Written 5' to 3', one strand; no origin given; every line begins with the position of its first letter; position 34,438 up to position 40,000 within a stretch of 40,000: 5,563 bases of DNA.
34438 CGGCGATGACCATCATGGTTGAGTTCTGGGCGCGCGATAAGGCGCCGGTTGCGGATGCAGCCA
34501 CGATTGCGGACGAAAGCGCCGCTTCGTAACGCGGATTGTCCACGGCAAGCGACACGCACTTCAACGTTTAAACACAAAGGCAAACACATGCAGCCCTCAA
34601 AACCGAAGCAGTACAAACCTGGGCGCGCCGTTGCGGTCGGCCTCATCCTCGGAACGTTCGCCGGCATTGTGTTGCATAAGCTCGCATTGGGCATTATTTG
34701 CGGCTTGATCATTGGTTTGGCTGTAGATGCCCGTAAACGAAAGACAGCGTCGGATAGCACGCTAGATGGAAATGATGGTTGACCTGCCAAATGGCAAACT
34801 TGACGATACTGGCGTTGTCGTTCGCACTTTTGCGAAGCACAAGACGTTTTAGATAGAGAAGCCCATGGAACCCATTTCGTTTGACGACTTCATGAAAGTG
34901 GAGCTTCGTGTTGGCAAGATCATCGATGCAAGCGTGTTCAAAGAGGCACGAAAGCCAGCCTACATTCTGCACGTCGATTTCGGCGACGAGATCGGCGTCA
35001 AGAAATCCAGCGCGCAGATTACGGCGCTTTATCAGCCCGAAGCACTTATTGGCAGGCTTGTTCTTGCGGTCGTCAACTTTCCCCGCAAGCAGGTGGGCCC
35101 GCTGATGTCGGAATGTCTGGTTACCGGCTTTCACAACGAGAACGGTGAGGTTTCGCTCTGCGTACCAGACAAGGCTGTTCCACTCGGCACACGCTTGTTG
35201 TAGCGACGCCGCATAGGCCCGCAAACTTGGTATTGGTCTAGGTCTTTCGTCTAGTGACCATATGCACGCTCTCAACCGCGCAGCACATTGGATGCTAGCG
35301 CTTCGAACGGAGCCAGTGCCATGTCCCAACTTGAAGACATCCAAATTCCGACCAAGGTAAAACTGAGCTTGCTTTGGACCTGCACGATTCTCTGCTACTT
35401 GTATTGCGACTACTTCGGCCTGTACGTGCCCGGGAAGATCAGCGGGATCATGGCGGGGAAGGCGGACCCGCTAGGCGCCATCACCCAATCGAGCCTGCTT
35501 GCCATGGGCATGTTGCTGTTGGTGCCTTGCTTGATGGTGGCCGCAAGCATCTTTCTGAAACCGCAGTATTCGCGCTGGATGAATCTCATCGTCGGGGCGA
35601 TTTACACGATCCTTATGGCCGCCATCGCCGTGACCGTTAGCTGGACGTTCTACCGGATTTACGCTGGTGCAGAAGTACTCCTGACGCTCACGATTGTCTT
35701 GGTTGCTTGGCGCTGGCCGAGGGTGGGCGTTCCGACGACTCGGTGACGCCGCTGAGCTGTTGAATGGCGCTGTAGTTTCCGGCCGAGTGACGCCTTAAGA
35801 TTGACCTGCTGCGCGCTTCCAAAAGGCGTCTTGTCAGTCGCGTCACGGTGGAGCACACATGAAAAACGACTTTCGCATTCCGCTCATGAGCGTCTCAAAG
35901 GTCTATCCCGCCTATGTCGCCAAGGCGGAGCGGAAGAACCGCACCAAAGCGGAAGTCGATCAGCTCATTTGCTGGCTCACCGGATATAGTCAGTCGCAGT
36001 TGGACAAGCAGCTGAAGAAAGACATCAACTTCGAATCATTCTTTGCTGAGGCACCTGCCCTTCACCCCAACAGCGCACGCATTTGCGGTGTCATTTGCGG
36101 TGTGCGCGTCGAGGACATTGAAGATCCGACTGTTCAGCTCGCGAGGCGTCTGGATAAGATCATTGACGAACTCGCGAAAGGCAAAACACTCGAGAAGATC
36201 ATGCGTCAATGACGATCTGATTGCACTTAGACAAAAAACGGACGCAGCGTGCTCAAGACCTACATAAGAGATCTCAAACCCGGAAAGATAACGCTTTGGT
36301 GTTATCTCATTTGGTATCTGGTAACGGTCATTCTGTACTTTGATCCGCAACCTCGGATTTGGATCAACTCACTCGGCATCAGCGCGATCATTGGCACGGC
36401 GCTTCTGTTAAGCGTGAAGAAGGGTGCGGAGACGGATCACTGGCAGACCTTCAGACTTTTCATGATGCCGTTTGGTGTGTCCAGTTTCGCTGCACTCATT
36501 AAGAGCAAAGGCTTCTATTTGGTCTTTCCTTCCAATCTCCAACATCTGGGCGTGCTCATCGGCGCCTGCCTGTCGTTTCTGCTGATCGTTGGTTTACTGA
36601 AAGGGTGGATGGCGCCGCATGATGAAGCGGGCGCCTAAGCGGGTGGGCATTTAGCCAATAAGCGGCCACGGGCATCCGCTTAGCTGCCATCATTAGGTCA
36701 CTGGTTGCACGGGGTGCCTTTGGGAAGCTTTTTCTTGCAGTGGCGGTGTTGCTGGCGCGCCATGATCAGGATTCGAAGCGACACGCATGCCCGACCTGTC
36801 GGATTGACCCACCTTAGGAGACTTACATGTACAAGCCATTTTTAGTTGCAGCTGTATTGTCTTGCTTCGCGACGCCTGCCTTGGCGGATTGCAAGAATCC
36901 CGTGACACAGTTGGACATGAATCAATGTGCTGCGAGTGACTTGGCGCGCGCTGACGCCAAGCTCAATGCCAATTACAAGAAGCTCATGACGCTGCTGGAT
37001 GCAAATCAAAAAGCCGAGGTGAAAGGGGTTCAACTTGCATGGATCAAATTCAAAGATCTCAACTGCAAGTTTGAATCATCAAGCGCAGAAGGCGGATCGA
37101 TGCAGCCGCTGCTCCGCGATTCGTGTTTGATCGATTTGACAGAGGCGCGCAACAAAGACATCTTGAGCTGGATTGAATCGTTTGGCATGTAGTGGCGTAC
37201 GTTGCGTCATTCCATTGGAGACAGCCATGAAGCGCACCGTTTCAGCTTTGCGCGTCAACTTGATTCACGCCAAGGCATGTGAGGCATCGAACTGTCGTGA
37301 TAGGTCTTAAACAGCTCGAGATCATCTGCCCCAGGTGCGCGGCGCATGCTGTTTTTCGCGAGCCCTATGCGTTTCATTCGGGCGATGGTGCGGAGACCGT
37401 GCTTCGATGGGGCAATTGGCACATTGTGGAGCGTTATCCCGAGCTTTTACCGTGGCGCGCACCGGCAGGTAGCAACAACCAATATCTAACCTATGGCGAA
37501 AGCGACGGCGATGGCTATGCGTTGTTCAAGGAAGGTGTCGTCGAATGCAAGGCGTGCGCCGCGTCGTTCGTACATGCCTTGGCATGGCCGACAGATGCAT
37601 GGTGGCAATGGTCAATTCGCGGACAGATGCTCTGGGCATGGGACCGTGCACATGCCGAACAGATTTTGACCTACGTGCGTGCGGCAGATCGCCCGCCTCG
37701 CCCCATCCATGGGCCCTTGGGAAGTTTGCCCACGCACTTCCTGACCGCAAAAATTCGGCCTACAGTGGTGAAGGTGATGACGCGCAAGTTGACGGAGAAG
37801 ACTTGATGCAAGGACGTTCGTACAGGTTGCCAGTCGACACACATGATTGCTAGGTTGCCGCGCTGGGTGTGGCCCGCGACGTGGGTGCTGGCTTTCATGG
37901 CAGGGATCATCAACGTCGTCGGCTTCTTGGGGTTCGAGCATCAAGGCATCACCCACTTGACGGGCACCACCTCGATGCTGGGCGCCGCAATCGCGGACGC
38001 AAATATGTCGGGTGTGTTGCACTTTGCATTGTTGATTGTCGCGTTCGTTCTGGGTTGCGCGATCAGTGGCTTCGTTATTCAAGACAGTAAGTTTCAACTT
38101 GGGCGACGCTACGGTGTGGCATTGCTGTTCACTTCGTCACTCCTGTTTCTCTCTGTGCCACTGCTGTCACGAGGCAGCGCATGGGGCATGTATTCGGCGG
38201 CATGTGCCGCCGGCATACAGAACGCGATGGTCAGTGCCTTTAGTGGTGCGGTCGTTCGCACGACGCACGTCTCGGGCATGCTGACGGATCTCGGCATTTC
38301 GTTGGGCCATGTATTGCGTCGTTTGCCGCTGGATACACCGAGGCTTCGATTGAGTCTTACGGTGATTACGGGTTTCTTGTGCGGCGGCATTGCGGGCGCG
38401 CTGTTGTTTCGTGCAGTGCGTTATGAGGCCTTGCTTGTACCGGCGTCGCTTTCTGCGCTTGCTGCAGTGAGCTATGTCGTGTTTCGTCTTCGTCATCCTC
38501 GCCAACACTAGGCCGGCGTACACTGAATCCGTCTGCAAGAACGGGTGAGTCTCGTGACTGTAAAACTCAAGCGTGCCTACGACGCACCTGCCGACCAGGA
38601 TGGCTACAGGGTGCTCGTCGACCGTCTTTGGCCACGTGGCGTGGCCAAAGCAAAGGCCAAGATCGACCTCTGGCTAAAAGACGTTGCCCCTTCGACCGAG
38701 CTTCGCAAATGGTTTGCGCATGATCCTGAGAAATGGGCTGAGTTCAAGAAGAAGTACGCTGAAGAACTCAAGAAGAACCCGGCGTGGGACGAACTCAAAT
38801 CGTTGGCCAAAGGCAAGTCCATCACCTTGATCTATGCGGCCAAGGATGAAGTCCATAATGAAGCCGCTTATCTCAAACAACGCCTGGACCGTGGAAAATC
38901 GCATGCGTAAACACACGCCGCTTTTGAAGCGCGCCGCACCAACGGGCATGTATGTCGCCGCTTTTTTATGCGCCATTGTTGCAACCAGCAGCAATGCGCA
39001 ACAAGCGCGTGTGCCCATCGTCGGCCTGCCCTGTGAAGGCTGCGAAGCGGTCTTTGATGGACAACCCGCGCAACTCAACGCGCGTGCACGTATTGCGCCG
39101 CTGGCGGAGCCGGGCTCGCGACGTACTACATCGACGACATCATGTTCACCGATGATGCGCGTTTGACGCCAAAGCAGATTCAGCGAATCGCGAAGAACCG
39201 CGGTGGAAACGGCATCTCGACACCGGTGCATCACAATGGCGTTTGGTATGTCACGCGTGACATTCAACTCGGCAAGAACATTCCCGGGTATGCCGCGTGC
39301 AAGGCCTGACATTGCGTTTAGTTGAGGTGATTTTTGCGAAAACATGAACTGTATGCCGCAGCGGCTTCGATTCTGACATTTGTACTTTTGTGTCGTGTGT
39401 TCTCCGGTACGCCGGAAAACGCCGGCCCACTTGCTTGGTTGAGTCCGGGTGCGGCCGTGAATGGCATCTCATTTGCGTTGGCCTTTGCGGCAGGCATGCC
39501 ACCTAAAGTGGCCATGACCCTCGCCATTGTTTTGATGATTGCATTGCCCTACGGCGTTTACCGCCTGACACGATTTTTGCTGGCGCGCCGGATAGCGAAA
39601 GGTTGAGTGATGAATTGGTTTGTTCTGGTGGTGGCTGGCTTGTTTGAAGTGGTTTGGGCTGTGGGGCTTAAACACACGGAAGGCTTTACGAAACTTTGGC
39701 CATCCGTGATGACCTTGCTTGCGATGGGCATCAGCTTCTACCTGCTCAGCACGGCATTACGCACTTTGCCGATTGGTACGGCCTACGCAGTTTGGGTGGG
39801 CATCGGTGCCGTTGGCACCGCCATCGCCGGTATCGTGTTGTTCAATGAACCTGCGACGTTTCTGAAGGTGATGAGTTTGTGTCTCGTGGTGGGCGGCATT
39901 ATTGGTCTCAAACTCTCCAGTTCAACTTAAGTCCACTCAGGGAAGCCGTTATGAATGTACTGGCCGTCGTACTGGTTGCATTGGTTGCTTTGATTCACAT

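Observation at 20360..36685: Sedentary chromosomal integron with an apparently intact integrase and about 25 cassettes, inserted beside putA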

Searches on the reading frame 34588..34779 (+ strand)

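Call 65: search_protein_families(library=pfam, max_evalue=1, proteins=[window:34588-34779:+])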
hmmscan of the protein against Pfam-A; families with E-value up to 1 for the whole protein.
window:34588-34779:+ (64 aa): 2 families
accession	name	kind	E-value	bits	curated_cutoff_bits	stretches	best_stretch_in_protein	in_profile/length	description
PF07178.16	TraL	-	0.2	12.4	24.4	1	17-55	22-60/90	TraL protein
PF13807.11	GNVR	-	0.66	10.4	27.7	0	3-30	50-77/82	G-rich domain on putative tyrosine kinase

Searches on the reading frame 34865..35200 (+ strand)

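Call 35: search_protein_families(library=pfam, max_evalue=0.01, proteins=[window:34865-35200:+])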
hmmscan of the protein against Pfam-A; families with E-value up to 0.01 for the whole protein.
window:34865-35200:+ (112 aa): 1 family
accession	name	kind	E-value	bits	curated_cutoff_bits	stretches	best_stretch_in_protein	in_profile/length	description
PF01588.26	tRNA_bind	-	4.2e-13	49.6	27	1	14-110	1-96/96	Putative tRNA binding domain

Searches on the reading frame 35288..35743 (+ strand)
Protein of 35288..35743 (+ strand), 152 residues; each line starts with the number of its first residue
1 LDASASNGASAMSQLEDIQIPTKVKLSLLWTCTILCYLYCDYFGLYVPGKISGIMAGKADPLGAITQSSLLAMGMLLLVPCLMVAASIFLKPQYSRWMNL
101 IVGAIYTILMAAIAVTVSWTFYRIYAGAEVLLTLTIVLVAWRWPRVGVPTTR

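Call 35: search_protein_families(library=pfam, max_evalue=0.01, proteins=[window:35288-35743:+])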
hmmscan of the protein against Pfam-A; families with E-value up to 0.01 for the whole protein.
window:35288-35743:+ (152 aa): 1 family
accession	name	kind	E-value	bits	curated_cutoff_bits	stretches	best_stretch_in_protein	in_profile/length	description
PF19851.4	DUF6326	-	1.2e-13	52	24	1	24-144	12-131/135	Family of unknown function (DUF6326)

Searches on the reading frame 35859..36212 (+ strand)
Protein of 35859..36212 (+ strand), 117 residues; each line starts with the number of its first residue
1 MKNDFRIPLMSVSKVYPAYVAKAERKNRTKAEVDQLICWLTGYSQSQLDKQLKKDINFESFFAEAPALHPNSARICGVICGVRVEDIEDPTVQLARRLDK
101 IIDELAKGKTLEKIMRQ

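Call 35: search_protein_families(library=pfam, max_evalue=0.01, proteins=[window:35859-36209:+])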
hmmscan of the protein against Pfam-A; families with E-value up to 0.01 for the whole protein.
window:35859-36209:+ (117 aa): 1 family
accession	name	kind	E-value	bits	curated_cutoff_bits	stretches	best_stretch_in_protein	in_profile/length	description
PF09966.14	DUF2200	-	4.7e-47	159.2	22.8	1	6-116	1-111/111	Uncharacterized protein conserved in bacteria (DUF2200)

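Call 43: find_encoding_contigs(protein=window:35859-36212:+, flank=10000, max_places=6)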
Protein window:35859-36212:+ (117 aa): no gene with exactly this product is on record in the collection.

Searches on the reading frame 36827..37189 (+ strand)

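Call 35: search_protein_families(library=pfam, max_evalue=0.01, proteins=[window:36827-37189:+])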
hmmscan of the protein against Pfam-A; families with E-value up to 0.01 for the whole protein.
window:36827-37189:+ (121 aa): 2 families
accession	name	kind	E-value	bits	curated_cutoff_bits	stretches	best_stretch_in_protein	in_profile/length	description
PF07007.17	LprI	-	2.8e-23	82.8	22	1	24-110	3-104/106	Lysozyme inhibitor LprI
PF13670.12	PepSY_2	-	0.0034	17.8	24.3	0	34-82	9-56/83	Peptidase propeptide and YPEB domain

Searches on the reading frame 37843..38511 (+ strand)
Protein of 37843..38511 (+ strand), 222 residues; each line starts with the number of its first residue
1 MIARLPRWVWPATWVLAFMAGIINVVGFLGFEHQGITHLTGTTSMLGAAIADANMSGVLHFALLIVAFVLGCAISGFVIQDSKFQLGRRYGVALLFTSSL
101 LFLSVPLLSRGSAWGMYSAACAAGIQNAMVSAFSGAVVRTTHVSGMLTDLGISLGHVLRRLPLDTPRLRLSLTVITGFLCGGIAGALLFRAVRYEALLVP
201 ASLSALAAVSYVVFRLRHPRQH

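Call 36: search_protein_families(library=pfam, max_evalue=0.01, proteins=[window:37843-38508:+])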
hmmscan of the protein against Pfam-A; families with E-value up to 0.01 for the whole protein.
window:37843-38508:+ (222 aa): 1 family
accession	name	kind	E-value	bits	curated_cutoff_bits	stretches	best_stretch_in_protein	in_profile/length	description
PF06912.16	DUF1275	-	3.7e-35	121.9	25.4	1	13-209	2-192/193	Protein of unknown function (DUF1275)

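Call 44: find_encoding_contigs(protein=window:37843-38511:+, flank=10000, max_places=6)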
Protein window:37843-38511:+ (222 aa): 1 contig read that carries it; 1 place shown.
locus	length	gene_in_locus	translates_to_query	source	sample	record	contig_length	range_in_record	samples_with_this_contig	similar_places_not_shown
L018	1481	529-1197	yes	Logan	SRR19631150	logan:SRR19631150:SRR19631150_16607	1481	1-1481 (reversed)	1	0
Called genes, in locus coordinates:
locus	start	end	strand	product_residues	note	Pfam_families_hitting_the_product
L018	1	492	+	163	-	?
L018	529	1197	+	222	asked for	PF06912:DUF1275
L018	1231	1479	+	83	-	?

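Call 79: find_homologous_proteins(query=window:37843-38508:+, max_evalue=1e-20)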
Query window:37843-38508:+ (222 aa): 3174 proteins with E <= 1e-20 among 7313 candidates; the best 120 are listed.
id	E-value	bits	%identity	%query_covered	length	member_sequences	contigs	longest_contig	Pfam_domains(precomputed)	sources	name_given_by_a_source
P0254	4.7e-136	470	100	100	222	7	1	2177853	PF06912.17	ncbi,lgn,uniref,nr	ncbi:DUF1275 domain-containing protein [Lysobacter sp. HDW10]|uniref:YoaK family protein n=1 Tax=Lys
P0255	2.6e-118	412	87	99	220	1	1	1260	PF06912.17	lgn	-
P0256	4.8e-95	336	72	99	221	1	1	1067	PF06912.17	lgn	-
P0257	3.9e-93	329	69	99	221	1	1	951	PF06912.17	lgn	-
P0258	9.1e-93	328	70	99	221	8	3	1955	PF06912.17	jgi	jgi:uncharacterized membrane protein YoaK (UPF0700 family)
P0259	7.5e-92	325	70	99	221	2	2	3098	PF06912.17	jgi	jgi:uncharacterized membrane protein YoaK (UPF0700 family)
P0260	9.8e-92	325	69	99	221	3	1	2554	PF06912.17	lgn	-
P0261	6.1e-91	322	72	98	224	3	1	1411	PF06912.17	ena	-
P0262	7.1e-91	322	69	99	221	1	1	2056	PF06912.17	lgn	-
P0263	3.3e-90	320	70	99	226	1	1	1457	PF06912.17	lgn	-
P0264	9.4e-90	318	69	99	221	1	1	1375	PF06912.17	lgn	-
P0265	5.3e-89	316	69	99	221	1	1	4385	PF06912.17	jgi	jgi:uncharacterized membrane protein YoaK (UPF0700 family)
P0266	6.0e-89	316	68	99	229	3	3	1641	PF06912.17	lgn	-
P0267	1.7e-88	314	65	100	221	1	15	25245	PF06912.17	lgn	-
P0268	1.9e-88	314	70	98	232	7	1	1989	PF06912.17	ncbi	-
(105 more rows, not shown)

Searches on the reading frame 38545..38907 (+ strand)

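Call 36: search_protein_families(library=pfam, max_evalue=0.01, proteins=[window:38545-38907:+])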
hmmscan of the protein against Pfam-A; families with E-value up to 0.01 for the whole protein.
window:38545-38907:+ (121 aa): 3 families
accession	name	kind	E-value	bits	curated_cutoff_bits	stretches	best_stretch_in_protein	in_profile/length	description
PF22752.1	DUF488-N3i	-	1e-37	130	27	1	6-115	2-112/131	Inactive DUF488-N3 subclade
PF04343.18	DUF488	-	5.4e-34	117.9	22.2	1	7-114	1-121/121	Domain of unknown function DUF488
PF22751.1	DUF488-N3a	-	7.3e-25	88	27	1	6-115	1-115/118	Active DUF488-N3 subclade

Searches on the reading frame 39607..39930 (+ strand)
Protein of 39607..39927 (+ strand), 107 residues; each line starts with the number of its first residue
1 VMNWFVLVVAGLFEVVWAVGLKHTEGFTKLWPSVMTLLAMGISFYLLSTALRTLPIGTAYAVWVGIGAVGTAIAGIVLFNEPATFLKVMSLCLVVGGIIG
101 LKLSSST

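Call 36: search_protein_families(library=pfam, max_evalue=0.01, proteins=[window:39607-39927:+])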
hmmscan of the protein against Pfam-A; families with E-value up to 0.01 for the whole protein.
window:39607-39927:+ (107 aa): 2 families
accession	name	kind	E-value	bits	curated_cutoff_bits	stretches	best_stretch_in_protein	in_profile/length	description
PF00893.25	Multi_Drug_Res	-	3.7e-32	111.2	23.7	1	2-94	1-93/93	Small Multidrug Resistance protein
PF00892.27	EamA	-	0.00026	21.7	28.2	1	2-101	33-133/135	EamA-like transporter family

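Call 76: find_encoding_contigs(protein=window:39610-39930:+, flank=10000, max_places=4)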
Protein window:39610-39930:+ (106 aa): 1 contig read that carries it; 1 place shown.
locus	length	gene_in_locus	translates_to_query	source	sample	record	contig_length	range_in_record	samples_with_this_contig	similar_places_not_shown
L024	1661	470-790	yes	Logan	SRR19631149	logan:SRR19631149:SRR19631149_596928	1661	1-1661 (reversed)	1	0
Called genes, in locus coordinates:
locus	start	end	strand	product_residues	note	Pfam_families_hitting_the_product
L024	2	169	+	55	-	?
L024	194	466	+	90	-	-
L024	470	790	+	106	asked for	PF00893:Multi_Drug_Res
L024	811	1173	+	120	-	PF06993:DUF1304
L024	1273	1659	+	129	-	?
